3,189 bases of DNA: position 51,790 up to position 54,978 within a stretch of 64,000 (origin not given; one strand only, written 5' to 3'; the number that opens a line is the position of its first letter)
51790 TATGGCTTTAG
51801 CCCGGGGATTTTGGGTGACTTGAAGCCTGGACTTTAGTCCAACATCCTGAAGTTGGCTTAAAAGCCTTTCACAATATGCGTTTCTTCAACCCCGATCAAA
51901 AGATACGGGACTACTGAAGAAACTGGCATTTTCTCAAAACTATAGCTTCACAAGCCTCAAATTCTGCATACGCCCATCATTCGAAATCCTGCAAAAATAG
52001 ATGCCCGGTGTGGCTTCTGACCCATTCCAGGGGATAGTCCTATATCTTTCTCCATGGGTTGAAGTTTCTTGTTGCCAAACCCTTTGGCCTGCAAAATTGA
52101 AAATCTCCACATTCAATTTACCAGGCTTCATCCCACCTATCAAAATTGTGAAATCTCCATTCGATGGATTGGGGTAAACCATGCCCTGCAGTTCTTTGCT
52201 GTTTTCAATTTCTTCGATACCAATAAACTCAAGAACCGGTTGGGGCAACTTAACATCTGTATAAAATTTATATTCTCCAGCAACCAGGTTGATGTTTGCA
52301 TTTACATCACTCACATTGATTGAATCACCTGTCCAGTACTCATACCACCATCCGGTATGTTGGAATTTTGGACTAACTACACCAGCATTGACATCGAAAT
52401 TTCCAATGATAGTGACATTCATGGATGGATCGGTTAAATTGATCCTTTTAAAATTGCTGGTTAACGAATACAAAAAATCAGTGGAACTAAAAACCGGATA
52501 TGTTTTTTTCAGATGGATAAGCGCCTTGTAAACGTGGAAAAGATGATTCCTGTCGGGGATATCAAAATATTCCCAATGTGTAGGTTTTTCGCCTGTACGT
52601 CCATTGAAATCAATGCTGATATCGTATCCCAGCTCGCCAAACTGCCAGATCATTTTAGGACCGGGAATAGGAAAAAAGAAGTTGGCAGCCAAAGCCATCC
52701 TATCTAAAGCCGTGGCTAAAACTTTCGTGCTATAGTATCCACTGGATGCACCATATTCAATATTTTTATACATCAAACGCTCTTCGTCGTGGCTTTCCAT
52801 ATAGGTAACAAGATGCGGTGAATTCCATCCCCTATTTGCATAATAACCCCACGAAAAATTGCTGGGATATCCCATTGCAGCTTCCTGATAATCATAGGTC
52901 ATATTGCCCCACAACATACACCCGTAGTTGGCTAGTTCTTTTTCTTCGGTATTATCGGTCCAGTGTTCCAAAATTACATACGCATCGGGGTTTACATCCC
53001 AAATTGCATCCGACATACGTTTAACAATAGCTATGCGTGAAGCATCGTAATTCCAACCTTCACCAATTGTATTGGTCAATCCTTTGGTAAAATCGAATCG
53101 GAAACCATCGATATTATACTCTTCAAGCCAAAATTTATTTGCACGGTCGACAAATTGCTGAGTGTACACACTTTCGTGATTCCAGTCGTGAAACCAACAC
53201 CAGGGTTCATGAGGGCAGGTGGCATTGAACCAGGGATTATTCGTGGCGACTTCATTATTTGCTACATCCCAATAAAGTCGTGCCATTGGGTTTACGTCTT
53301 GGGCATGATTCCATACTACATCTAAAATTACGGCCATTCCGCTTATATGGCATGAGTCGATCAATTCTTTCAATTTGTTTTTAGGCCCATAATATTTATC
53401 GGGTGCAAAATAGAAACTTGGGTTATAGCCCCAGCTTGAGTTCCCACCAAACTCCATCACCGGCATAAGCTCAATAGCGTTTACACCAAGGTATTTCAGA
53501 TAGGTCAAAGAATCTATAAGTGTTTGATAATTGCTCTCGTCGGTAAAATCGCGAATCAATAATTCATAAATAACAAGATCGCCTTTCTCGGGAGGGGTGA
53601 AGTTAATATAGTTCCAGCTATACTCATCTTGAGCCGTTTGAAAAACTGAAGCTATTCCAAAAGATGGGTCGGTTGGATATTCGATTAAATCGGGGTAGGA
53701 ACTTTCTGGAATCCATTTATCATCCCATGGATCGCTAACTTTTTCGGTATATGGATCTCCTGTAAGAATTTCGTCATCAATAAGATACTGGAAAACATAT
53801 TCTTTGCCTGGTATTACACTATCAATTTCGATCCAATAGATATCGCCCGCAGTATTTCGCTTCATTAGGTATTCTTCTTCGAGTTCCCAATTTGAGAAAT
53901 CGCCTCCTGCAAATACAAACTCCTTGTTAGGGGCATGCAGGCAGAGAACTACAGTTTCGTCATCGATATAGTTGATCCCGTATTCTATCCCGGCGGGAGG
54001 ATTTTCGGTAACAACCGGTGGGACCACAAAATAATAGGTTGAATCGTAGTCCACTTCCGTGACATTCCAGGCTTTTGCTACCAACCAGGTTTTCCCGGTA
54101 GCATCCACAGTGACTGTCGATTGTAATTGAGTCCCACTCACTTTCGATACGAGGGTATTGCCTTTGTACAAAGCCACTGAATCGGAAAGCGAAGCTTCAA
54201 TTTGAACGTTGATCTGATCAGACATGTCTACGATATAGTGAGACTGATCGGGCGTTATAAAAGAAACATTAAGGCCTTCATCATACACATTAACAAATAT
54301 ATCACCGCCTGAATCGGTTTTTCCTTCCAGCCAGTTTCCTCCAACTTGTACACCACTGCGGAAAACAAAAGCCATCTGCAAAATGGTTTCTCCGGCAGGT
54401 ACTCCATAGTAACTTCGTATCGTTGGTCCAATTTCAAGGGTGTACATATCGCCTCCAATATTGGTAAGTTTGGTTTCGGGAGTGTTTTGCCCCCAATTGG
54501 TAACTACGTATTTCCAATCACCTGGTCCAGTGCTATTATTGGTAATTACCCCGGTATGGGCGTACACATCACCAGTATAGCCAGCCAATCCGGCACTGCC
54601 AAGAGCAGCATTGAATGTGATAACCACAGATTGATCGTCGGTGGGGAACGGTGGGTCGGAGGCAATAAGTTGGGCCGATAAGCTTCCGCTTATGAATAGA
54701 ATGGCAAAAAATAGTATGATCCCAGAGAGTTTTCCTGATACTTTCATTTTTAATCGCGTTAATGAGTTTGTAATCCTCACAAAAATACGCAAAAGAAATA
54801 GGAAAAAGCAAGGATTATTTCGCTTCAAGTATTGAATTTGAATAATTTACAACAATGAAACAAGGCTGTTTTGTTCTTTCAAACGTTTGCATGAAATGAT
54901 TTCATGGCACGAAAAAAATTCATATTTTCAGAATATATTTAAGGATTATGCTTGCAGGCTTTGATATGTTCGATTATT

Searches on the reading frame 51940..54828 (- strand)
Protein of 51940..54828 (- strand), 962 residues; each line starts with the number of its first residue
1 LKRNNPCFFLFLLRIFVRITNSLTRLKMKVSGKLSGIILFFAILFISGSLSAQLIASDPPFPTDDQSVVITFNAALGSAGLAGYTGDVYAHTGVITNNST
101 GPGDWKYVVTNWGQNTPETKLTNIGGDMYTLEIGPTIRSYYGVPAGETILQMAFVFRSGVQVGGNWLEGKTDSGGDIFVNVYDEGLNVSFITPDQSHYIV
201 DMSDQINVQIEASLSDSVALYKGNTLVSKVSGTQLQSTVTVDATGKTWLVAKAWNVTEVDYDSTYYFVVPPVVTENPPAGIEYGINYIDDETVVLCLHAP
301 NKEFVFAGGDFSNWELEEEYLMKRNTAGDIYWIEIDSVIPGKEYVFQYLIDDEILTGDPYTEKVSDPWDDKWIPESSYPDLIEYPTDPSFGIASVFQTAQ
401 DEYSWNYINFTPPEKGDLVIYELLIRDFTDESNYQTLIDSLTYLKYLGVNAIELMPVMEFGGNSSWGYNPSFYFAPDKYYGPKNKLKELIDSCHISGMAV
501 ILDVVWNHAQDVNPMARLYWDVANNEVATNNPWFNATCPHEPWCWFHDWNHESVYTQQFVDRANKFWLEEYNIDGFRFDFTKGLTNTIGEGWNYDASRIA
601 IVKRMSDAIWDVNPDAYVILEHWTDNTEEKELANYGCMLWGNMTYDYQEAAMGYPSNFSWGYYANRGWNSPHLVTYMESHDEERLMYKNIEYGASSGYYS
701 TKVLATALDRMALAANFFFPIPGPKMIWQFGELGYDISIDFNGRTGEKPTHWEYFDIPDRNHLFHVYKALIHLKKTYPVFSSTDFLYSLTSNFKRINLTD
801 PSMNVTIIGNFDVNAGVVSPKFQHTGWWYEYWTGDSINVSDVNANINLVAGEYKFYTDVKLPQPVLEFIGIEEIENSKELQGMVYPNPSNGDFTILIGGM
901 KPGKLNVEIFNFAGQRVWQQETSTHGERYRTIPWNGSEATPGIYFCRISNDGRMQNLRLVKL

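Call 24: search_protein_families(library=pfam, proteins=[window:51940-54828:-], max_evalue=0.001)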
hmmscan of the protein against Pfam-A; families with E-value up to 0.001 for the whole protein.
window:51940-54828:- (962 aa): 3 families
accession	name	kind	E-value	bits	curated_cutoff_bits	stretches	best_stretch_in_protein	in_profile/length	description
PF00128.31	Alpha-amylase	-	2.4e-20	73.6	22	2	435-547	19-131/446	Alpha amylase, catalytic domain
PF18962.6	Por_Secre_tail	-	2.3e-10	41.1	27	1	884-953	1-67/75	Secretion system C-terminal sorting domain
PF02922.24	CBM_48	-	0.00022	21.9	22.4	0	283-360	2-82/83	Carbohydrate-binding module 48 (Isoamylase N-terminal domain)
